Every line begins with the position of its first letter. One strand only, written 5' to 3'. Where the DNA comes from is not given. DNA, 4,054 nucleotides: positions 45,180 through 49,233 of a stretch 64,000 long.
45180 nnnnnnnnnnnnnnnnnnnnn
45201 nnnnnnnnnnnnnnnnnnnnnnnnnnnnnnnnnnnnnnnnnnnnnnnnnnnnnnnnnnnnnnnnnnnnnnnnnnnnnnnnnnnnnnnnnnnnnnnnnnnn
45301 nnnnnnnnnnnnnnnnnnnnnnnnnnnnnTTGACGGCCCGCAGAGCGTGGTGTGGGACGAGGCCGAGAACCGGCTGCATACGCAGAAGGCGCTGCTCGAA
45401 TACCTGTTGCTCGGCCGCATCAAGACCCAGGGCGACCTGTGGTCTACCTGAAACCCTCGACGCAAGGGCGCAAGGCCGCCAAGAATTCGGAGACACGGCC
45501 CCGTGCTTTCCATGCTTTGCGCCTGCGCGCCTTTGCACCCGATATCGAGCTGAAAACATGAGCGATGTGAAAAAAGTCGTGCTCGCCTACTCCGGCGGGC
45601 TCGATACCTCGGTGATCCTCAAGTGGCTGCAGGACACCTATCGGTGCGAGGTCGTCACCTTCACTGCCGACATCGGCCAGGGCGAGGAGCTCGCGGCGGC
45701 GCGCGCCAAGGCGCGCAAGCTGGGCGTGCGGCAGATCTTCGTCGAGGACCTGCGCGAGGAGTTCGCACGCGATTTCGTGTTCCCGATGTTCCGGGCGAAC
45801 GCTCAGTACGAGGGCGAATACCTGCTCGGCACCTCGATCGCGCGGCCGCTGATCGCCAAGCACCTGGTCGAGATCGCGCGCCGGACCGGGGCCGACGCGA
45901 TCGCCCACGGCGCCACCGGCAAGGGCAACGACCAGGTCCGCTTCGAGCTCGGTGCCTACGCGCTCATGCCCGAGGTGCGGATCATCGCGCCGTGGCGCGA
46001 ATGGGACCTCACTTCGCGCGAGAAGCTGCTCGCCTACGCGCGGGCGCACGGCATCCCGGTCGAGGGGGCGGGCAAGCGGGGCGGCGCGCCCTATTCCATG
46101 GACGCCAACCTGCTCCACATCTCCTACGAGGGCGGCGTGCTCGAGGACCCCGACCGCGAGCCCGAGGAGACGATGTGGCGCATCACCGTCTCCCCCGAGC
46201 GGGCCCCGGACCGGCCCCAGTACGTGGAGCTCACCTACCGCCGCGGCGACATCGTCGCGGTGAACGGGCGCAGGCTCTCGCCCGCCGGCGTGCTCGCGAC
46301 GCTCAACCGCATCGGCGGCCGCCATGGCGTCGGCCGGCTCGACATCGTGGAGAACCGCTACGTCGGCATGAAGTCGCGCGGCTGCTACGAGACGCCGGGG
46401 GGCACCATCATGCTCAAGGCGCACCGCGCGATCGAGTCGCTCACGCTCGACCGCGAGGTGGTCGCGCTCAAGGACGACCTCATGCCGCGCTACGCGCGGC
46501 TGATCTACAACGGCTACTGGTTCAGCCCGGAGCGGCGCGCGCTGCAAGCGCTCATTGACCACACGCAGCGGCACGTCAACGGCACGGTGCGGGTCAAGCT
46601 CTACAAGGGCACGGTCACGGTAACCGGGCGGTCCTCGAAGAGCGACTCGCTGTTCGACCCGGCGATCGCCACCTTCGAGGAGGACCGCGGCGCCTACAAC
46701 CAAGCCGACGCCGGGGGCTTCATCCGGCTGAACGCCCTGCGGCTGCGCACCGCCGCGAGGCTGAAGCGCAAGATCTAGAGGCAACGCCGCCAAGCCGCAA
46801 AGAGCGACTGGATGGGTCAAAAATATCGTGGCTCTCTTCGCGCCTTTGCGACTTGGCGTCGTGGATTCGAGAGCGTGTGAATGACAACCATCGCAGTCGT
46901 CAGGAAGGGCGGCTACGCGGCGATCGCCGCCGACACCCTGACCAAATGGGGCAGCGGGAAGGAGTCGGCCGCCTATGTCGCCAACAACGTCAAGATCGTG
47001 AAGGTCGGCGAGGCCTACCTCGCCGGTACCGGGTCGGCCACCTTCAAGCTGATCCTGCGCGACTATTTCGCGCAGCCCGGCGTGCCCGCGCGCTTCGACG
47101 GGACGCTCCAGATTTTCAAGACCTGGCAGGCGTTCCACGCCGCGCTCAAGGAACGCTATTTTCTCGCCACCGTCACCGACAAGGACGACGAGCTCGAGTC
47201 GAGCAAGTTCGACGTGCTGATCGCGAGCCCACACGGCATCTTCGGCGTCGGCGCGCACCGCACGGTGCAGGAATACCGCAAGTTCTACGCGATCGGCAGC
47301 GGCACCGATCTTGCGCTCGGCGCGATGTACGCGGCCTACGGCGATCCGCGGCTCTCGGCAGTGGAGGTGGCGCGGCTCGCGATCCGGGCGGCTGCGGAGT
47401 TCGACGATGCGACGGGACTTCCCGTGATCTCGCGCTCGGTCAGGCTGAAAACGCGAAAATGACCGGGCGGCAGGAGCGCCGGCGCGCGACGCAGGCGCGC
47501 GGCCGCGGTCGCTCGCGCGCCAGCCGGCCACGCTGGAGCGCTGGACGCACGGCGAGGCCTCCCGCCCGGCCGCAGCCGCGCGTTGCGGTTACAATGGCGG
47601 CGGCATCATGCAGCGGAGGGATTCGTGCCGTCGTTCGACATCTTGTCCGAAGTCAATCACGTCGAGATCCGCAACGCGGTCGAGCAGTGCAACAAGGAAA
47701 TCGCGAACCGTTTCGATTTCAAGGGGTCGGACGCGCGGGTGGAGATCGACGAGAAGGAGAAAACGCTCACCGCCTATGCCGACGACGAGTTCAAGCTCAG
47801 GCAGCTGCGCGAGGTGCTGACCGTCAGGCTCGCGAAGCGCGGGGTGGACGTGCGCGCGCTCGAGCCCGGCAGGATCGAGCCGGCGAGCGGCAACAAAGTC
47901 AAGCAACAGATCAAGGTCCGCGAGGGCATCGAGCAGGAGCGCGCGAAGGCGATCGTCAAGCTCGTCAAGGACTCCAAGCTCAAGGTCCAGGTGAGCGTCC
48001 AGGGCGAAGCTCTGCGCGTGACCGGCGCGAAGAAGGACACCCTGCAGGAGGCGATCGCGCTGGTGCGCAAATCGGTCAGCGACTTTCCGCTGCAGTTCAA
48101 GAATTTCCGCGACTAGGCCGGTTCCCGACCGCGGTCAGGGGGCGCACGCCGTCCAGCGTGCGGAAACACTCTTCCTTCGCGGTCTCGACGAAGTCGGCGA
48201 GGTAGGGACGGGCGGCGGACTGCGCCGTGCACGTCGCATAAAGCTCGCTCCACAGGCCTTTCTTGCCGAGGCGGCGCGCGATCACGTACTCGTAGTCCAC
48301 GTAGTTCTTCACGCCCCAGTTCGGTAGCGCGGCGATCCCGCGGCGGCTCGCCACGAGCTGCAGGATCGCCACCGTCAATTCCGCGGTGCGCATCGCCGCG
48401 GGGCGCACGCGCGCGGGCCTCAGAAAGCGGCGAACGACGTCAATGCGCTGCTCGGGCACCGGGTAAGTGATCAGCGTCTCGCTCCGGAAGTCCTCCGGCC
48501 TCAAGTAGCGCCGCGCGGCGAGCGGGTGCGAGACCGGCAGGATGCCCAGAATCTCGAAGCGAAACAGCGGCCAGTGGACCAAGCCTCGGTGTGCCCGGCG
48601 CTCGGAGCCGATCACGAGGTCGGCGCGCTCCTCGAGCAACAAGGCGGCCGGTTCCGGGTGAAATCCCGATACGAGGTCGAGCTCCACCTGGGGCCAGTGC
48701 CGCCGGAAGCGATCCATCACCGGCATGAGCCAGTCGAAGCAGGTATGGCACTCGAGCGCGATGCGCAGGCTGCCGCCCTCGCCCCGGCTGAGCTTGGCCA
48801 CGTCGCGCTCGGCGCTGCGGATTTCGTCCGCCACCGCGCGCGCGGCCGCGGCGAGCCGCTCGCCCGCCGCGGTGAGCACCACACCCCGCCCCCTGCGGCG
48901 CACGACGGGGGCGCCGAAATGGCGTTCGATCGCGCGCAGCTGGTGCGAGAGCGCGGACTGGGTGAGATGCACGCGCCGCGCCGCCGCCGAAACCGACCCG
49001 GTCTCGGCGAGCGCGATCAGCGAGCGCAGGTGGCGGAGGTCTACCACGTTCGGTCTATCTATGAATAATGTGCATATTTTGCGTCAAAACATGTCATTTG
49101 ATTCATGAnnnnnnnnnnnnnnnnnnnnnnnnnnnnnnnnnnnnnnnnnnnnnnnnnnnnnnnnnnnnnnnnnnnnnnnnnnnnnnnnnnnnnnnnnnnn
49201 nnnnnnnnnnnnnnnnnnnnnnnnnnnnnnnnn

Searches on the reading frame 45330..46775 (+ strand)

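Call 21: search_protein_families(library=ncbifam, proteins=[window:45330-46775:+], max_evalue=1e-25)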
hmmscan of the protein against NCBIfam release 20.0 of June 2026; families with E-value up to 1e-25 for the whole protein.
window:45330-46775:+ (482 aa): 6 families
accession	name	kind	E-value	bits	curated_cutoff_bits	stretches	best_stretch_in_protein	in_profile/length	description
NF001770.0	PRK00509.1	equivalog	1.5e-187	623.6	334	1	78-479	2-398/401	argininosuccinate synthase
TIGR00032.1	argG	equivalog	1.7e-139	465.5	268.2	1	82-477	1-391/394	argininosuccinate synthase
NF010392.0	PRK13820.1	equivalog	1.7e-120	402.7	512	1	81-480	3-393/395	argininosuccinate synthase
NF003385.0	PRK04527.1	equivalog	1.2e-61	208.5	603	1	81-479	4-396/401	argininosuccinate synthase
NF038212.1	argG_rel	exception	4.7e-53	180.4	425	1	78-433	12-360/381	argininosuccinate synthase-related protein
NF003779.0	PRK05370.1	equivalog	4.5e-39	134.5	657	1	78-431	9-371/448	argininosuccinate synthase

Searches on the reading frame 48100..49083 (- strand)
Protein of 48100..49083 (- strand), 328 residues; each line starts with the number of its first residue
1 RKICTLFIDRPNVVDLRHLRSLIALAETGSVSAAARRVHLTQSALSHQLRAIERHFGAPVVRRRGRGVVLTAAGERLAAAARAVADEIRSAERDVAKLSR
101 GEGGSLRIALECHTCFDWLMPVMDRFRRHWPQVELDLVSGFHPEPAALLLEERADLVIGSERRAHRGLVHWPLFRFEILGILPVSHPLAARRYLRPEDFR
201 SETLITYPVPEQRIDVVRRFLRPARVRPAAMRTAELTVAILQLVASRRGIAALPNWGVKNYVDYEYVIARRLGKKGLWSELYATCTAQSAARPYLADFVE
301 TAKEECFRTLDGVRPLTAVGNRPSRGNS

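Call 21: search_protein_families(library=ncbifam, proteins=[window:48100-49083:-], max_evalue=1e-25)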
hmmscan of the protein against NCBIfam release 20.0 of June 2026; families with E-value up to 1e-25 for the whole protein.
window:48100-49083:- (328 aa): 6 families
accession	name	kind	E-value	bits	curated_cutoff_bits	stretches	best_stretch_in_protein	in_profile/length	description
NF011950.0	PRK15421.1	equivalog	5.1e-66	223.5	382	1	14-314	2-297/317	HTH-type transcriptional regulator MetR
NF008416.0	PRK11242.1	equivalog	3.9e-29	101.9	277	1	16-256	3-244/300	transcriptional regulator CynR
NF045775.1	acetoin_reg_AlsR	exception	1.7e-28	99.9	430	1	15-303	2-289/290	acetoin biosynthesis transcriptional regulator AlsR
NF053705.1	TransRegGltCGpos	equivalog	2.3e-27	96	350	1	15-261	2-249/300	glutamate biosynthesis transcriptional regulator GltC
TIGR03339.1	phn_lysR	subfamily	1.1e-26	93.7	341.1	1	19-255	2-235/279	aminoethylphosphonate catabolism associated LysR family transcriptional regulator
NF007439.0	PRK09986.1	equivalog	4.5e-26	91.9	290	1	13-299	6-291/296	LysR family transcriptional regulator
